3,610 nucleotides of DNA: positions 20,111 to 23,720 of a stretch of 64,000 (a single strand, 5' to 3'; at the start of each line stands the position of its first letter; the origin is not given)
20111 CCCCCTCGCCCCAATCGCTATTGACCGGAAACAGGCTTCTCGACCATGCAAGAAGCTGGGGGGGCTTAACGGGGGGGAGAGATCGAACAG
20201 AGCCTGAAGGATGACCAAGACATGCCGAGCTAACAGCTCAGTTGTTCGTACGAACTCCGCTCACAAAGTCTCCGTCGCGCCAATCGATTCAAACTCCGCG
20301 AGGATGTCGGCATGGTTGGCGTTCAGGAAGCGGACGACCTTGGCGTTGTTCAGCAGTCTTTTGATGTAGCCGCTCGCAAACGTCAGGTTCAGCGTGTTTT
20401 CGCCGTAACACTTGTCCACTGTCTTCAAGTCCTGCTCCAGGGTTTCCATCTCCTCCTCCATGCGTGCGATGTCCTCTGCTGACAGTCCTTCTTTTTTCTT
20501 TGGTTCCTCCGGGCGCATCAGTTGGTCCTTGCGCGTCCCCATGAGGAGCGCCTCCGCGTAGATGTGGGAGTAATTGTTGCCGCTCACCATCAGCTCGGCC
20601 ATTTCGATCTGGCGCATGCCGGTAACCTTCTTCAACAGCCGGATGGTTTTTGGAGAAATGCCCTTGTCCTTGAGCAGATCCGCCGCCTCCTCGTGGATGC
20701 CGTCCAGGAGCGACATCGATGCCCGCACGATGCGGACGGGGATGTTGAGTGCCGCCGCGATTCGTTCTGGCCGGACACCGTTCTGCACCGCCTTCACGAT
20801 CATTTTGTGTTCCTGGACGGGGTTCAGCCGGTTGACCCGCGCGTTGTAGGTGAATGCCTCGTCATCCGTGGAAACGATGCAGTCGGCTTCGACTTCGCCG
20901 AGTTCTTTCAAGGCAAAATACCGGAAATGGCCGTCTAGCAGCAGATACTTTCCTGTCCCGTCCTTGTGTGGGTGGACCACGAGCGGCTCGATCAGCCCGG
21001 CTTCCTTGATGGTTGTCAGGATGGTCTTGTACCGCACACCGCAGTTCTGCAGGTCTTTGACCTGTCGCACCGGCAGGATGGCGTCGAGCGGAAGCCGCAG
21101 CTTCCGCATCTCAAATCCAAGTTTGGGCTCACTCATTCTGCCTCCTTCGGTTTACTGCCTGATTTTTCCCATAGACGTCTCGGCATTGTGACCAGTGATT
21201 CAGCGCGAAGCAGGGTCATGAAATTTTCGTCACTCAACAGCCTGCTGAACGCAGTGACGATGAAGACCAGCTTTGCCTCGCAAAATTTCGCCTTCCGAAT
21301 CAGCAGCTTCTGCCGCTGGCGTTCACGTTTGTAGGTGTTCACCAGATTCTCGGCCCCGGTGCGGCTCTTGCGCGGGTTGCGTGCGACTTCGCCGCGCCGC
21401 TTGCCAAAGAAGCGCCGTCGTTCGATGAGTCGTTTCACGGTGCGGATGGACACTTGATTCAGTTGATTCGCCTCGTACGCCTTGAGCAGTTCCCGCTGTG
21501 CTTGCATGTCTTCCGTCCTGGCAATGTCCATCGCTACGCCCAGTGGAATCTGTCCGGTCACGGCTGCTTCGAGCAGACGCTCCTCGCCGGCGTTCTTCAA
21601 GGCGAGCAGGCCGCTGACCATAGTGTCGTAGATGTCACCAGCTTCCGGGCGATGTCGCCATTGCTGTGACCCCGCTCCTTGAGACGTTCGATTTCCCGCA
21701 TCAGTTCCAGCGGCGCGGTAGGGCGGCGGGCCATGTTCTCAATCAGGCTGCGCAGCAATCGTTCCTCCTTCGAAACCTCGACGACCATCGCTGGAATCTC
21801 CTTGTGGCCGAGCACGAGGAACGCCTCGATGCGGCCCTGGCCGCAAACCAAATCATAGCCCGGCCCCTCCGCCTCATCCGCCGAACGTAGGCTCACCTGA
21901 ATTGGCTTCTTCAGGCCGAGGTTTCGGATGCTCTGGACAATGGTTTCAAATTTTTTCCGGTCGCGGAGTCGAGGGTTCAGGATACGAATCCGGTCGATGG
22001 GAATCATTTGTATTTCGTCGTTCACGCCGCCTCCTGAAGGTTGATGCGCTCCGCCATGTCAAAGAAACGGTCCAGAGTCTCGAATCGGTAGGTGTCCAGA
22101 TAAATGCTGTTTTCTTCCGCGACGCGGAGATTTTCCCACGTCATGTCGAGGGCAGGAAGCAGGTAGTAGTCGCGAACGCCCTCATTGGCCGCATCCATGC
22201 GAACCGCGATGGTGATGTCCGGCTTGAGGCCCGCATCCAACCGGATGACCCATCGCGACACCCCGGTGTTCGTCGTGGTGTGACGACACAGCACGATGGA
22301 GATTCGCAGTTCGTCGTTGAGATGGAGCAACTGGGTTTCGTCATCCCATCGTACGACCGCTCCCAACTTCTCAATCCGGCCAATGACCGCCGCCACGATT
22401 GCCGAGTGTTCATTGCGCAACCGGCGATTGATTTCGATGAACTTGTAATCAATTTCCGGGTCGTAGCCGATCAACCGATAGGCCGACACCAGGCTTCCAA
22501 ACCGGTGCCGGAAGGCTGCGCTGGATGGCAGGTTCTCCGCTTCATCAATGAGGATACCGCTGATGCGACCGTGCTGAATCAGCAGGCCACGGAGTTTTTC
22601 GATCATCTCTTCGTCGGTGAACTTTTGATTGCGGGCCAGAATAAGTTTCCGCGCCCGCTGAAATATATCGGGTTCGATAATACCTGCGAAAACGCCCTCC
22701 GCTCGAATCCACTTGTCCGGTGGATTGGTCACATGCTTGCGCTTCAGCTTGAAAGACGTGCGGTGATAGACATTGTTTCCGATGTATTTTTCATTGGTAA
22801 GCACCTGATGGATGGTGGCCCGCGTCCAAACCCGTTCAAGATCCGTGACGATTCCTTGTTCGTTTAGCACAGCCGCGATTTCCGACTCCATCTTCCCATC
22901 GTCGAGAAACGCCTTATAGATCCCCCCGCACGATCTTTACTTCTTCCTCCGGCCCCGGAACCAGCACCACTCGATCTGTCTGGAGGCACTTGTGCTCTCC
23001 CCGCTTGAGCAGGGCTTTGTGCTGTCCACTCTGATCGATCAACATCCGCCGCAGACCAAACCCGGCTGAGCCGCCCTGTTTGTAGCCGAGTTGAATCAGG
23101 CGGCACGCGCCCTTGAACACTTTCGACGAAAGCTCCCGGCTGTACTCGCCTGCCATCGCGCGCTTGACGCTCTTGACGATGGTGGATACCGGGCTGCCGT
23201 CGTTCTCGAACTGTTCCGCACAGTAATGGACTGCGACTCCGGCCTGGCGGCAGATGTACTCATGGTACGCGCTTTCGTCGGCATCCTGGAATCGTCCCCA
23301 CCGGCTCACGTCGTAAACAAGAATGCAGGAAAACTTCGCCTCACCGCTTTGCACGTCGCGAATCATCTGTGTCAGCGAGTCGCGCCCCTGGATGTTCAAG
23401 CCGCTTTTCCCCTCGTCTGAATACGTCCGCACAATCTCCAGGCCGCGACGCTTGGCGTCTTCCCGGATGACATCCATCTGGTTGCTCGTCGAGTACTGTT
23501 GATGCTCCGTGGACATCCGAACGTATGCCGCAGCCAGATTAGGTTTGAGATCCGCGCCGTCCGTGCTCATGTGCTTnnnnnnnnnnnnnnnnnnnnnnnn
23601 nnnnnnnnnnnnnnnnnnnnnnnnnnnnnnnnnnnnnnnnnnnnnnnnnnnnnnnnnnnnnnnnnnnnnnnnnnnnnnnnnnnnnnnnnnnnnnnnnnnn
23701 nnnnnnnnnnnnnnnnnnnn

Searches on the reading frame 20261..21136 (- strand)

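Call 15: search_protein_families(library=pfam, proteins=[window:20261-21136:-], max_evalue=0.001)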
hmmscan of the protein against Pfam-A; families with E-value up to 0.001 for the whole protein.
window:20261-21136:- (291 aa): 2 families
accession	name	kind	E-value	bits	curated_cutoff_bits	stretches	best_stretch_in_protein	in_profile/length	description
PF07506.17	RepB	-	7.6e-41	140.6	30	1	101-282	2-185/185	RepB plasmid partitioning protein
PF02195.25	ParB_N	-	0.00059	20.3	26.3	0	39-93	30-83/95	ParB N-terminal domain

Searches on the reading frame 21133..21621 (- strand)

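Call 15: search_protein_families(library=pfam, proteins=[window:21133-21621:-], max_evalue=0.001)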
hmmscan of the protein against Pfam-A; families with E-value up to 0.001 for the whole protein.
window:21133-21621:- (162 aa): 1 family
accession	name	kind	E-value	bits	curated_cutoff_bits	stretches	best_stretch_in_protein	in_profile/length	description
PF07506.17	RepB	-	7.8e-10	39.5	30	1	10-131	51-177/185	RepB plasmid partitioning protein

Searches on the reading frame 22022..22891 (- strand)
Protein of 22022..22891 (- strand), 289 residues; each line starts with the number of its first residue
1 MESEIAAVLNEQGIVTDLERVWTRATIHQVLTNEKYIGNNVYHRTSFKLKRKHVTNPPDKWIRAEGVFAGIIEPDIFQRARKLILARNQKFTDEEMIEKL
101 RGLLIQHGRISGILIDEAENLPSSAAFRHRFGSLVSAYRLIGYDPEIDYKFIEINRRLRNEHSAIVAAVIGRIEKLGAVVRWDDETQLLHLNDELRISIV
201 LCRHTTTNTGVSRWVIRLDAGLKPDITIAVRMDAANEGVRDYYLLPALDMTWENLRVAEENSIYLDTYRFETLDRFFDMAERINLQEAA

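Call 15: search_protein_families(library=pfam, proteins=[window:22022-22891:-], max_evalue=0.001)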
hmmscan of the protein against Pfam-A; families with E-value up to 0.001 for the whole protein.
window:22022-22891:- (289 aa): 1 family
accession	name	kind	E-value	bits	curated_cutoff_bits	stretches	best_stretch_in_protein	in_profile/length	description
PF07508.19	Recombinase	-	1.2e-15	58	21.1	1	4-84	22-99/102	Recombinase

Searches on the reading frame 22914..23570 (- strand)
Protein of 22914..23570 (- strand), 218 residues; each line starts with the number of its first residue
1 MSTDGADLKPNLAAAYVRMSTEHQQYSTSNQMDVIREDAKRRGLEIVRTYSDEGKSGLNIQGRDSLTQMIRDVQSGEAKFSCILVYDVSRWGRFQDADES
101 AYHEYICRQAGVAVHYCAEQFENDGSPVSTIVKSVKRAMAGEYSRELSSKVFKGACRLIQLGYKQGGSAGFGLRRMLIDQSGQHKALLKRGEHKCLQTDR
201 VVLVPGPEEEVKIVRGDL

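Call 6: search_protein_families(library=pfam, proteins=[window:22914-23570:-], max_evalue=0.01)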
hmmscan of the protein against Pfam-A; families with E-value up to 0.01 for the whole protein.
window:22914-23570:- (218 aa): 1 family
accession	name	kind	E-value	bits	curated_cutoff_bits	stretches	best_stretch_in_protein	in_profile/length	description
PF00239.26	Resolvase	-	1.7e-21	77.3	23.3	1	13-151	1-132/145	Resolvase, N terminal domain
